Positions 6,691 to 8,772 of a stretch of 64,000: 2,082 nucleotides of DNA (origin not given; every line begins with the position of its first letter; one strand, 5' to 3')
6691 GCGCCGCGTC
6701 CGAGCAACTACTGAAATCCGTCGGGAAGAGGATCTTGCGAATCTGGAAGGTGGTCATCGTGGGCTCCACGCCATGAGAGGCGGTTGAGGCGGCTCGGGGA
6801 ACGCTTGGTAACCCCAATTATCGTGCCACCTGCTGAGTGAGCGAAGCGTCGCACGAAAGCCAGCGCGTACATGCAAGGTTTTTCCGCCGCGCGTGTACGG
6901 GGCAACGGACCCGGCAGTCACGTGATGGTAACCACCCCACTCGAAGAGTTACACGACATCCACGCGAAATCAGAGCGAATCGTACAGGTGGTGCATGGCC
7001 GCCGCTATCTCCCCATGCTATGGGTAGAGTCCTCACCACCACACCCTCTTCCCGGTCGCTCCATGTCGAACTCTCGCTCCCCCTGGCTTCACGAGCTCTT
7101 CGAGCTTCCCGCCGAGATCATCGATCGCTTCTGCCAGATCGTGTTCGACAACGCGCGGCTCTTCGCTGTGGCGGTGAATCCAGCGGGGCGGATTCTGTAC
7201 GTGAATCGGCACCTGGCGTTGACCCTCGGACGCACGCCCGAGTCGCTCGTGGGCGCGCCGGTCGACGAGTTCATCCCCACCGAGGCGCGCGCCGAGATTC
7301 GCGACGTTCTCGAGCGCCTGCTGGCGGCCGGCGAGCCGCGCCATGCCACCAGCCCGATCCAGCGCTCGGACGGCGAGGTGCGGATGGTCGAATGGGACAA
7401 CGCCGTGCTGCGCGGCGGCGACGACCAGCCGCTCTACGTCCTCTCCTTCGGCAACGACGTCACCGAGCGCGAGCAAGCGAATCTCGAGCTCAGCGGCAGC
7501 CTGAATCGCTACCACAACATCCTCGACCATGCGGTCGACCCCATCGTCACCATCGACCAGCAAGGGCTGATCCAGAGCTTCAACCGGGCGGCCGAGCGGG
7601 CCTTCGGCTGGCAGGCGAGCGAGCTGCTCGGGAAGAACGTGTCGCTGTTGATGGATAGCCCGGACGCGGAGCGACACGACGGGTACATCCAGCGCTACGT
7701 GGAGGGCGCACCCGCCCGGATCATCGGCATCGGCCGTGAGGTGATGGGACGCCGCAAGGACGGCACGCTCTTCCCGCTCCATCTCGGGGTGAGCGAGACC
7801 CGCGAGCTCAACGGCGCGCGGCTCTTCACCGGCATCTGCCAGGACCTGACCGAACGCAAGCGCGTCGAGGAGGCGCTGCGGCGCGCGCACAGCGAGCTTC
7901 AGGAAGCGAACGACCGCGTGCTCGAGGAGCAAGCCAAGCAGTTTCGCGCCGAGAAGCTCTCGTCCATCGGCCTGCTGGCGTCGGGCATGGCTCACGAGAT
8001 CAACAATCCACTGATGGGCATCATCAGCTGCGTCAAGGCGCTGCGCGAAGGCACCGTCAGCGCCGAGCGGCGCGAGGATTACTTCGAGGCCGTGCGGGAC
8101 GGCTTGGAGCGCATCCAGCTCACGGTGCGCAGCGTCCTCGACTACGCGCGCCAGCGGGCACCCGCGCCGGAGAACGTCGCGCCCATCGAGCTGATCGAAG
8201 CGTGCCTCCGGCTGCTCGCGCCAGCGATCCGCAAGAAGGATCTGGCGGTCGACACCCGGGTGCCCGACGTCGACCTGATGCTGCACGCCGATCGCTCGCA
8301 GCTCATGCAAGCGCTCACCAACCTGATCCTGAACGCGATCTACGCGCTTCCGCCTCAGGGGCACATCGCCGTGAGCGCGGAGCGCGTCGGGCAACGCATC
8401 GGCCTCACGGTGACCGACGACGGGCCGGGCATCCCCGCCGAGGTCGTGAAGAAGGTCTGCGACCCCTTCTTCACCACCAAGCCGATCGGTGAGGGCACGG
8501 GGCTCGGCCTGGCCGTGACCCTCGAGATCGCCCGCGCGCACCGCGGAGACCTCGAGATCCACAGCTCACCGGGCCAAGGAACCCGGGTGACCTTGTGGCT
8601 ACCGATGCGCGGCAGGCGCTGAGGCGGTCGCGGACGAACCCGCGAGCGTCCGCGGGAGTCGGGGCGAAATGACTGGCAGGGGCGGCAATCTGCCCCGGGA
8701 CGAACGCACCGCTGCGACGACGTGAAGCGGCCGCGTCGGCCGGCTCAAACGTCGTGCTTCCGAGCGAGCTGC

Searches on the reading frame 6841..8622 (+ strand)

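Call 73: search_protein_families(library=pfam, proteins=[window:6841-8622:+], max_evalue=0.00001)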
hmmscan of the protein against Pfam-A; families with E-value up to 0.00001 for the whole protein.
window:6841-8622:+ (593 aa): 8 families
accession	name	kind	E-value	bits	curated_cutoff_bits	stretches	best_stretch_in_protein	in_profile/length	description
PF00989.32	PAS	-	3.5e-31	108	22.6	2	223-335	2-112/113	PAS fold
PF02518.31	HATPase_c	-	2.4e-26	92.8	26.4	1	484-590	2-110/111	Histidine kinase-, DNA gyrase B-, and HSP90-like ATPase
PF08448.16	PAS_4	-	6.3e-22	78.3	23.1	2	103-212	2-110/110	PAS fold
PF13426.13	PAS_9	-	3.3e-20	72.7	27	2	233-338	2-103/103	PAS domain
PF00512.31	HisKA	-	1.4e-13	51.1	26.9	1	378-440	4-65/66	His Kinase A (phospho-acceptor) domain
PF13188.13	PAS_8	-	7.2e-11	42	21.8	1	222-279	1-55/65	PAS domain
PF08447.18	PAS_3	-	8e-09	36.1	25.6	1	118-202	1-87/89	PAS fold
PF24820.1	Diguanyl_cycl_sensor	-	2.3e-08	34.4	28.1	0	229-320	3-96/109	Diguanylate cyclase-like sensor domain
